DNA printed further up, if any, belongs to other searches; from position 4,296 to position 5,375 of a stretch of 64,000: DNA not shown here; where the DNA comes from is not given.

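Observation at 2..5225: Actinobacterial-style phosphatidylinositol-mannoside (PIM) operon in an apparently diderm, non-actinobacterial genome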

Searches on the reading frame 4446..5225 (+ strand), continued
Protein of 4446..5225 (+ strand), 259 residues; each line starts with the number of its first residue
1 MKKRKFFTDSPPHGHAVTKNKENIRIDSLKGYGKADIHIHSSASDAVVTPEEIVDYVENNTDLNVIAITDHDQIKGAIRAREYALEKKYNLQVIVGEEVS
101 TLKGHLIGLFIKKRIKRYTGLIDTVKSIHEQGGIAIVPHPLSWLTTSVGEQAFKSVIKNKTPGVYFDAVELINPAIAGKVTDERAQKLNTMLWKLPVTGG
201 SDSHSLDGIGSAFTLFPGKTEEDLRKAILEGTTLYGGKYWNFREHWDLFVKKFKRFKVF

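Call 52: search_protein_families(library=ncbifam, proteins=[L032:5428-6024:+, L032:658-1422:-, L029:9991-10569:+, L029:8774-9973:+, L029:6137-7093:+, L029:7106-7966:+, L030:11327-11950:+, L030:10494-11255:+], max_evalue=0.00001)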
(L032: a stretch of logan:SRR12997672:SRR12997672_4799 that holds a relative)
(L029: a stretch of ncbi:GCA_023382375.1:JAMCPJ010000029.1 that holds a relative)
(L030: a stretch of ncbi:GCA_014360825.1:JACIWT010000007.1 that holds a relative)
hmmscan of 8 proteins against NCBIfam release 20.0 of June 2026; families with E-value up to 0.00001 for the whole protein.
L032:5428-6024:+ (198 aa): 10 families
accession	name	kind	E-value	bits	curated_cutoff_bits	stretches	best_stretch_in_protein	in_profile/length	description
NF045883.1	PIPSynth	equivalog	6.6e-44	150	170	1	13-194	6-196/197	phosphatidylinositol phosphate synthase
NF040950.1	archin_ph_syn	equivalog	3.9e-43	147.5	180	1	10-192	4-189/191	archaetidylinositol phosphate synthase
NF052561.1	PIPSynBT1523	equivalog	7.5e-32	110.9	350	1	7-185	2-193/232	hypothetical protein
NF041135.1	IPPtranDIPPsyn_Thcocales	equivalog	9.8e-18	64.3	580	1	29-191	249-417/419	bifunctional L-myo-inositol-1-phosphate cytidylyltransferase/CDP-L-myo-inositol myo-inositolphosphotransferase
TIGR00560.1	pgsA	equivalog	7.8e-10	39.5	109.1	1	31-120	3-98/183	CDP-diacylglycerol--glycerol-3-phosphate 3-phosphatidyltransferase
NF008090.0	PRK10832.1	equivalog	3.7e-08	33.7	304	1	34-106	8-83/182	CDP-diacylglycerol--glycerol-3-phosphate 3-phosphatidyltransferase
TIGR00473.1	pssA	equivalog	4.7e-08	33.3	107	1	55-125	20-89/153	CDP-diacylglycerol--serine O-phosphatidyltransferase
NF053678.1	ClpnSynClsA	equivalog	1.5e-07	31.8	240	1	59-110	34-85/180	cardiolipin synthase ClsA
TIGR04217.1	archae_ser_T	exception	1.2e-06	28.4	200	1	23-124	2-99/221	archaetidylserine synthase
NF038087.1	arch_ser_synth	exception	1.8e-06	27.7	240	1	35-126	10-102/216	archaetidylserine synthase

L032:658-1422:- (254 aa): 3 families
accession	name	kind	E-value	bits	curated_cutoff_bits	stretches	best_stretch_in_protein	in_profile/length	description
NF047884.1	UdeprDiPSep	equivalog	3.3e-13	49.9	250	1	105-225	63-182/188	undecaprenyl-diphosphatase SepP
NF008813.0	PRK11837.1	equivalog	9.6e-11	42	229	1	110-226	54-167/202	undecaprenyl-diphosphate phosphatase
NF007159.0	PRK09597.1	equivalog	8.7e-06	25.5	177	0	158-222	117-180/191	lipid A 1-phosphatase LpxE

L029:9991-10569:+ (192 aa): 5 families
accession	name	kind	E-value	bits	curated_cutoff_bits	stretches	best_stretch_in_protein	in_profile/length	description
NF040950.1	archin_ph_syn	equivalog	2.4e-50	171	180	1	5-187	3-190/191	archaetidylinositol phosphate synthase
NF045883.1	PIPSynth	equivalog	4.5e-39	134.2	170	1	13-187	10-195/197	phosphatidylinositol phosphate synthase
NF052561.1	PIPSynBT1523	equivalog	6.5e-38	130.7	350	1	7-162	6-173/232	hypothetical protein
NF041135.1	IPPtranDIPPsyn_Thcocales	equivalog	3.4e-16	59.3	580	1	25-186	249-418/419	bifunctional L-myo-inositol-1-phosphate cytidylyltransferase/CDP-L-myo-inositol myo-inositolphosphotransferase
TIGR00560.1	pgsA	equivalog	2.3e-06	28.2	109.1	1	36-142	18-122/183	CDP-diacylglycerol--glycerol-3-phosphate 3-phosphatidyltransferase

L029:8774-9973:+ (399 aa): 37 families (the best 25 are shown)
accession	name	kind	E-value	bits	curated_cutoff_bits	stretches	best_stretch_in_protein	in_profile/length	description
TIGR04047.1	MSMEG_0565_glyc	hypoth_equivalog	1.1e-37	130.1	259.85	1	15-367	13-372/373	MSMEG_0565 family glycosyltransferase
NF041876.1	EPS_EpsE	equivalog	2.7e-30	105.9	400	1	159-350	182-376/389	exopolysaccharide biosynthesis GT4 family glycosyltransferase EpsE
TIGR03449.1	mycothiol_MshA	equivalog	1.6e-28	99.7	462.5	1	194-370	223-404/406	D-inositol-3-phosphate glycosyltransferase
TIGR04063.1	stp3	hypoth_equivalog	1.5e-27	96.5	442.05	1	164-370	181-396/397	TIGR04063 family PEP-CTERM/XrtA system glycosyltransferase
TIGR02149.1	glgA_Coryne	subfamily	5.3e-27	94.9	302.4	1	147-370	149-391/391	glycogen synthase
NF049988.1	MGlcDAGSynMgs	equivalog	8e-26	91.3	400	2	161-370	174-388/398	alpha-monoglucosyldiacylglycerol synthase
TIGR03088.1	stp2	hypoth_equivalog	1.4e-24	86.9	409.05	1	167-369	164-373/374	TIGR03088 family PEP-CTERM/XrtA system glycosyltransferase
TIGR03999.1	thiol_BshA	equivalog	3.2e-23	82.3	273.7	1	11-370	8-374/375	N-acetyl-alpha-D-glucosaminyl L-malate synthase BshA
NF038229.1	Glyco4_Geo_Pelo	equivalog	1.4e-21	76.9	400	1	164-370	134-337/338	GPMC system family 4 glycosyltransferase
NF012028.0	PRK15484.1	subfamily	1.8e-20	73.4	618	1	164-362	162-371/380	lipopolysaccharide N-acetylglucosaminyltransferase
TIGR04157.1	glyco_rSAM_CFB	subfamily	3.1e-20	72.6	400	1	193-342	229-381/406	TIGR04157 family glycosyltransferase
NF038295.1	EPS_HpsP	equivalog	3.3e-19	69.2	550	1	167-369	180-387/388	hormogonium polysaccharide biosynthesis glycosyltransferase HpsP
NF053513.1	Gtran_IagA_BgsA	equivalog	7.8e-19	67.9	460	1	163-370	127-332/333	LTA glycolipid anchor biosynthesis glycosyltransferase, IagA/BgsA family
NF050063.1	ProtGlycPglJ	equivalog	4.5e-16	59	500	1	122-365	124-362/363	N-acetylgalactosamine-N,N'-diacetylbacillosaminyl-diphospho-undecaprenol 4-alpha-N-acetylgalactosaminyltransferase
NF038298.1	EPS_HpsO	equivalog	1.7e-15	56.7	575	1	159-369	164-387/388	hormogonium polysaccharide biosynthesis glycosyltransferase HpsO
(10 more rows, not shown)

L029:6137-7093:+ (318 aa): 17 families
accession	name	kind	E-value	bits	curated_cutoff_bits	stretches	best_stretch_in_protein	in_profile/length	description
NF005919.0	PRK07920.1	equivalog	2.2e-50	171.4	209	1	32-309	17-295/311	phosphatidylinositol mannoside acyltransferase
NF006270.0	PRK08419.1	equivalog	1.7e-39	135.9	248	1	30-308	10-289/298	lipid A biosynthesis lauroyl acyltransferase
NF006487.0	PRK08905.1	equivalog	1.4e-24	86.6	281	1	38-301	11-267/290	lysophospholipid acyltransferase family protein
NF005120.0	PRK06553.1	equivalog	2.7e-24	86.1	273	1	20-308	18-307/308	lipid A biosynthesis lauroyl acyltransferase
NF005150.0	PRK06628.1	equivalog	1.8e-23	83.4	350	1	63-308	49-289/290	lipid A biosynthesis lauroyl acyltransferase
NF006432.0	PRK08706.1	equivalog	3.1e-15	56.2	384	1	35-304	9-275/289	lipid A biosynthesis lauroyl acyltransferase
NF005399.0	PRK06946.1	subfamily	8.5e-15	54.7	343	1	38-301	18-277/294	lipid A biosynthesis lauroyl acyltransferase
TIGR02207.1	lipid_A_htrB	subfamily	8.7e-15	54.9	297.8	1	35-301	23-285/303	LpxL/LpxP family Kdo(2)-lipid IV(A) lauroyl/palmitoleoyl acyltransferase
NF004190.0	PRK05645.1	equivalog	2.6e-14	53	377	1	38-301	17-278/295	lysophospholipid acyltransferase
NF006507.0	PRK08943.1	subfamily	8.1e-14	51.4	337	1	26-302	26-299/322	lipid A biosynthesis (KDO)2-(lauroyl)-lipid IVA acyltransferase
TIGR02208.1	lipid_A_msbB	equivalog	3.6e-12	46.2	336.05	1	26-306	13-293/305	lauroyl-Kdo(2)-lipid IV(A) myristoyltransferase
NF004569.0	PRK05906.1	equivalog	3.9e-12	45.7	439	1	121-308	128-313/454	lipid A biosynthesis lauroyl acyltransferase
NF005340.0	PRK06860.1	subfamily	2.1e-11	43.6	398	1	27-302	18-292/309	lipid A biosynthesis lauroyl acyltransferase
NF004191.0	PRK05646.1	equivalog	2.6e-09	36.7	491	1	34-301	25-289/310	lipid A biosynthesis lauroyl acyltransferase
NF005952.0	PRK08025.1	equivalog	6.4e-08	32.1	517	1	35-301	27-288/306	kdo(2)-lipid IV(A) palmitoleoyltransferase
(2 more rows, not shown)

L029:7106-7966:+ (286 aa): 17 families
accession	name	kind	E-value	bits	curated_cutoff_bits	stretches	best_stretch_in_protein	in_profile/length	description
NF005919.0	PRK07920.1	equivalog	2.7e-53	181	209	1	3-285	11-294/311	phosphatidylinositol mannoside acyltransferase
NF006270.0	PRK08419.1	equivalog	2.2e-35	122.4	248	1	6-280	9-284/298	lipid A biosynthesis lauroyl acyltransferase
NF006487.0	PRK08905.1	equivalog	1e-28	100.2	281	1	12-278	8-267/290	lysophospholipid acyltransferase family protein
NF005120.0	PRK06553.1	equivalog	3.4e-27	95.6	273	1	91-284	114-306/308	lipid A biosynthesis lauroyl acyltransferase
NF005150.0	PRK06628.1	equivalog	1.1e-19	71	350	1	79-284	86-288/290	lipid A biosynthesis lauroyl acyltransferase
TIGR02207.1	lipid_A_htrB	subfamily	7.4e-19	68.2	297.8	1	11-278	23-285/303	LpxL/LpxP family Kdo(2)-lipid IV(A) lauroyl/palmitoleoyl acyltransferase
NF004191.0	PRK05646.1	equivalog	2.9e-18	66.1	491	1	15-278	29-289/310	lipid A biosynthesis lauroyl acyltransferase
NF006432.0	PRK08706.1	equivalog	1e-16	61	384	1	13-278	10-272/289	lipid A biosynthesis lauroyl acyltransferase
NF006438.0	PRK08734.1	equivalog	9.1e-15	54.5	363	1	13-277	16-278/305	lauroyl acyltransferase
NF006437.0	PRK08733.1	equivalog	6.7e-14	51.7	540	1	14-278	31-288/306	LpxL/LpxP family Kdo(2)-lipid IV(A) lauroyl/palmitoleoyl acyltransferase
NF005399.0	PRK06946.1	subfamily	4.3e-13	49.2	343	1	13-277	16-276/294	lipid A biosynthesis lauroyl acyltransferase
NF005340.0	PRK06860.1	subfamily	1.7e-12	47.1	398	1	11-278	29-291/309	lipid A biosynthesis lauroyl acyltransferase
NF006507.0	PRK08943.1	subfamily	5.5e-12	45.4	337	1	12-278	35-298/322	lipid A biosynthesis (KDO)2-(lauroyl)-lipid IVA acyltransferase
NF004190.0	PRK05645.1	equivalog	1.1e-11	44.3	377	1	89-278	92-278/295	lysophospholipid acyltransferase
NF005952.0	PRK08025.1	equivalog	2.6e-08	33.3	517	1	90-278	105-288/306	kdo(2)-lipid IV(A) palmitoleoyltransferase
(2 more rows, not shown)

L030:11327-11950:+ (207 aa): 5 families
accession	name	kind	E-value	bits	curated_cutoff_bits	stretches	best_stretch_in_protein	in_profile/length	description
NF040950.1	archin_ph_syn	equivalog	5.8e-17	62.2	180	1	26-128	4-110/191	archaetidylinositol phosphate synthase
NF045883.1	PIPSynth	equivalog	6e-13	48.9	170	1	27-125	4-104/197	phosphatidylinositol phosphate synthase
NF053678.1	ClpnSynClsA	equivalog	7e-07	29.6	240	1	48-123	6-83/180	cardiolipin synthase ClsA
TIGR00473.1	pssA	equivalog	7.2e-07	29.4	107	1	60-111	10-61/153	CDP-diacylglycerol--serine O-phosphatidyltransferase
NF052561.1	PIPSynBT1523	equivalog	1.7e-06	27.9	350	1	32-141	11-132/232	hypothetical protein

L030:10494-11255:+ (253 aa): 12 families
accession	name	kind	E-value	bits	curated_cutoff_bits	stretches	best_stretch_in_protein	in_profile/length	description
NF000801.0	PRK00055.1-3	equivalog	5.3e-39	134.1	252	2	2-144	2-143/307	ribonuclease Z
TIGR02651.1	RNase_Z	equivalog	1.3e-35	122.9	292.95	2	4-106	2-104/302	ribonuclease Z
NF000800.0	PRK00055.1-1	equivalog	2e-24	86.2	398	2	4-114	3-118/305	ribonuclease Z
NF000805.0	PRK00055.2-3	equivalog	2.6e-21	76.2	416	2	154-248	194-295/307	ribonuclease Z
NF041851.1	cyc_nuc_deg_phdiest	equivalog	1.6e-19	70.3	400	1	133-250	130-250/253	cyclic nucleotide-degrading phosphodiesterase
TIGR02649.1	true_RNase_BN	exception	5.5e-19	68.3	563.7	2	4-112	2-115/304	ribonuclease BN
NF000806.0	PRK00055.2-4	equivalog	1.8e-17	63.5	363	1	1-248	1-271/280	ribonuclease Z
NF041257.1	GntH_guanitoxin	equivalog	6.2e-17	61.5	333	1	5-91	16-106/374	guanitoxin biosynthesis MBL fold metallo-hydrolase GntH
NF002558.0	PRK02126.1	subfamily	5.9e-13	48.5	315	1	28-108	26-100/345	ribonuclease Z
NF000804.0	PRK00055.2-1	equivalog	3.3e-10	39.5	402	0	197-252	244-298/306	ribonuclease Z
NF002553.0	PRK02113.1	equivalog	1e-07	31.7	386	1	21-147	36-154/252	MBL fold metallo-hydrolase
TIGR03675.1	arCOG00543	equivalog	7.6e-07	27.7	580.2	1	14-73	184-248/631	beta-CASP ribonuclease aCPSF1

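Call 62: predict_structure(alignment_id=A3)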
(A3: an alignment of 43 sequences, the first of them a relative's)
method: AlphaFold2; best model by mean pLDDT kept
length: 259 residues; sequences in the alignment: 43
mean_pLDDT: 92.8   pTM: 0.90
mean pLDDT of the five models: 92.8, 91.6, 90.9, 90.7, 89.7
residues with pLDDT >= 90: 202; 70-90: 48; 50-70: 8; < 50: 1
segments of 3 or more residues with pLDDT < 50: none
pLDDT, mean of each block of 10 residues (from residue 1): 77 96 97 98 83 98 98 97 98 98 96 93 97 95 83 93 97 87 92 96 94 98 98 96 85 70
secondary structure, 60 per line:
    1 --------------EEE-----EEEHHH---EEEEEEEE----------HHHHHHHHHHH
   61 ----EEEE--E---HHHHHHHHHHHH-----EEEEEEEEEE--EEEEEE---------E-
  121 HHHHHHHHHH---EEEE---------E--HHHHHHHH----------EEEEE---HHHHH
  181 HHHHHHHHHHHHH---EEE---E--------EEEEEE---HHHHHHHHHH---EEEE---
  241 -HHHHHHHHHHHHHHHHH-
elements in order: E15-17 E23-25 E32-39 H50-60 E65-68 H75-86 E92-101 E104-109 H121-130 E134-137 H150-157 E168-172 H176-193 E197-199 E212-217 H221-230 E234-237 H242-258

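Call 65: fold_search(model_id=the predicted structure, library=pdb)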
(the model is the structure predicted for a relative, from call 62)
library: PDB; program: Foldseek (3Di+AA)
matches with E <= 10: 880; with E <= 0.001: 34
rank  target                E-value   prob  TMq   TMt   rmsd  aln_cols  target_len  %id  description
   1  2anu_C                2.1e-11  1.00  0.61  0.71   3.5       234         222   20  Crystal structure of Predicted metal-dependent phosphoesterase (PHP family) (tm0559) from THERMOTOGA MARITIMA at 2.40  (released 2005-10-18)
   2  2anu_E                2.7e-11  1.00  0.62  0.72   3.3       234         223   22  Crystal structure of Predicted metal-dependent phosphoesterase (PHP family) (tm0559) from THERMOTOGA MARITIMA at 2.40  (released 2005-10-18)
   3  2anu_B                4.3e-11  1.00  0.61  0.71   3.5       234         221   21  Crystal structure of Predicted metal-dependent phosphoesterase (PHP family) (tm0559) from THERMOTOGA MARITIMA at 2.40  (released 2005-10-18)
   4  2anu_F                4.3e-11  1.00  0.64  0.73   3.5       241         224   21  Crystal structure of Predicted metal-dependent phosphoesterase (PHP family) (tm0559) from THERMOTOGA MARITIMA at 2.40  (released 2005-10-18)
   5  2anu_A                5.2e-11  1.00  0.64  0.73   3.5       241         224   21  Crystal structure of Predicted metal-dependent phosphoesterase (PHP family) (tm0559) from THERMOTOGA MARITIMA at 2.40  (released 2005-10-18)
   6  2anu_D                9.5e-11  1.00  0.62  0.72   3.5       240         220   20  Crystal structure of Predicted metal-dependent phosphoesterase (PHP family) (tm0559) from THERMOTOGA MARITIMA at 2.40  (released 2005-10-18)
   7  7ug9                  1.2e-10  1.00  0.51  0.63   4.3       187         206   26  Crystal structure of RNase AM PHP domain (released 2022-08-31)
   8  3e38_B                1.4e-10  1.00  0.64  0.50  10.9       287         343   18  CRYSTAL STRUCTURE OF A TWO-DOMAIN PROTEIN CONTAINING PREDICTED PHP-LIKE METAL-DEPENDENT PHOSPHOESTERASE (BVU_3505) FRO (released 2008-10-07)
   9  3e38_A                2.5e-10  1.00  0.62  0.48   3.5       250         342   21  CRYSTAL STRUCTURE OF A TWO-DOMAIN PROTEIN CONTAINING PREDICTED PHP-LIKE METAL-DEPENDENT PHOSPHOESTERASE (BVU_3505) FRO (released 2008-10-07)
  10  9etk                  3.2e-09  1.00  0.53  0.49   5.6       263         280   19  Crystal structure of Vibrio cholerae RNase AM (released 2024-09-11)
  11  3e0f                  6.4e-08  1.00  0.56  0.51   6.4       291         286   16  Crystal structure of a putative metal-dependent phosphoesterase (bad_1165) from bifidobacterium adolescentis atcc 15703  (released 2008-09-02)
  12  3o0f                  7.3e-08  1.00  0.56  0.51   6.9       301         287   15  Crystal structure of a putative metal-dependent phosphoesterase (BAD_1165) from bifidobacterium adolescentis atcc 15703  (released 2010-08-25)
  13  7rty_A                1.6e-07  1.00  0.60  0.63   4.7       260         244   16  Crystal Structure of PsfC from Pseudomonas syringae PB-5123 (released 2021-09-15)
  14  2yb1                  6.6e-07  1.00  0.54  0.49   4.6       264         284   17  Structure of an amidohydrolase from Chromobacterium violaceum (EFI target EFI-500202) with bound Mn, AMP and phosphate. (released 2011-03-16)
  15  3f2c_A                4.8e-06  1.00  0.44  0.13   5.9       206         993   19  DNA Polymerase PolC from Geobacillus kaustophilus complex with DNA, dGTP and Mn (released 2009-01-20)
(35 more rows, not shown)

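Call 71: find_encoding_contigs(protein=P0200, flank=6000, max_places=1)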
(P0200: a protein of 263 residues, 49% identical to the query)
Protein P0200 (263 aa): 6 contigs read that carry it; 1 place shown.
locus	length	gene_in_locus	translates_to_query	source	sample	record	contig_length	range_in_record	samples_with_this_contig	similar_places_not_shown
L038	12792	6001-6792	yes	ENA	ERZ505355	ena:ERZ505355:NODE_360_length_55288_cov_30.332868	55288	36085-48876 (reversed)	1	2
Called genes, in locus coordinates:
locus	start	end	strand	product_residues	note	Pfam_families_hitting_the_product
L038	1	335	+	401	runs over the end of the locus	PF03703:bPH_2 (faint)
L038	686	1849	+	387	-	PF04015:DUF362, PF25160:LdpA_Fe-S-bd (faint), PF13183:Fer4_8 (faint), PF00037:Fer4 (weak), PF12837:Fer4_6 (weak), PF12838:Fer4_7, PF13187:Fer4_9 (weak), PF13237:Fer4_10 (weak), +2 more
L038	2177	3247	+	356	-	PF01658:Inos-1-P_synth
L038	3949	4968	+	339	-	PF03279:Lip_A_acyltrans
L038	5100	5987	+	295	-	PF03279:Lip_A_acyltrans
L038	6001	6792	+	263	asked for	PF13263:PHP_C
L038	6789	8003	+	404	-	PF13439:Glyco_transf_4, PF13579:Glyco_trans_4_4, PF20706:GT4-conflict, PF00534:Glycos_transf_1, PF13692:Glyco_trans_1_4, PF13524:Glyco_trans_1_2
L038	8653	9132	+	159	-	PF03449:GreA_GreB_N, PF01272:GreA_GreB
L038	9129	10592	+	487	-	PF01336:tRNA_anti-codon, PF00152:tRNA-synt_2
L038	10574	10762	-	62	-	-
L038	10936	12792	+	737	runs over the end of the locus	PF03065:Glyco_hydro_57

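Call 72: find_encoding_contigs(protein=P0226, flank=6000, max_places=1)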
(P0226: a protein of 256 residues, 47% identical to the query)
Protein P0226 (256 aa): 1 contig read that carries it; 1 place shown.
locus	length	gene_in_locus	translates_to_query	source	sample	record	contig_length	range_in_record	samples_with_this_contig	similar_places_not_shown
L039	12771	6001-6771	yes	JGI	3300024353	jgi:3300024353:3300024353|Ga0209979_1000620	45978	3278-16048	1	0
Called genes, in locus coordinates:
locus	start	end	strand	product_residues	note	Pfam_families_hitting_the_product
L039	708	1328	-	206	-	PF02517:Rce1-like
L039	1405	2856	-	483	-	PF13231:PMT_2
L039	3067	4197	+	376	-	PF01658:Inos-1-P_synth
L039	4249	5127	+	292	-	PF03279:Lip_A_acyltrans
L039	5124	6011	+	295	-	PF03279:Lip_A_acyltrans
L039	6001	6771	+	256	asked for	PF13263:PHP_C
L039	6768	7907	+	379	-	PF13439:Glyco_transf_4, PF13579:Glyco_trans_4_4, PF20706:GT4-conflict, PF00534:Glycos_transf_1, PF13692:Glyco_trans_1_4, PF13524:Glyco_trans_1_2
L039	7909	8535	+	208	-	PF01066:CDP-OH_P_transf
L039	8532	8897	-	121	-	PF20114:DUF6504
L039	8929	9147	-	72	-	-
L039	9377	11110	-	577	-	PF07973:tRNA_SAD, PF00587:tRNA-synt_2b, PF03129:HGTP_anticodon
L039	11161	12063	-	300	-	PF00892:EamA, PF03151:TPT (weak), PF16913:PUNUT (weak), PF00892:EamA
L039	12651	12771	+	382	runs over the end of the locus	PF00155:Aminotran_1_2 (weak), PF00266:Aminotran_5, PF01041:DegT_DnrJ_EryC1, PF01053:Cys_Met_Meta_PP (weak)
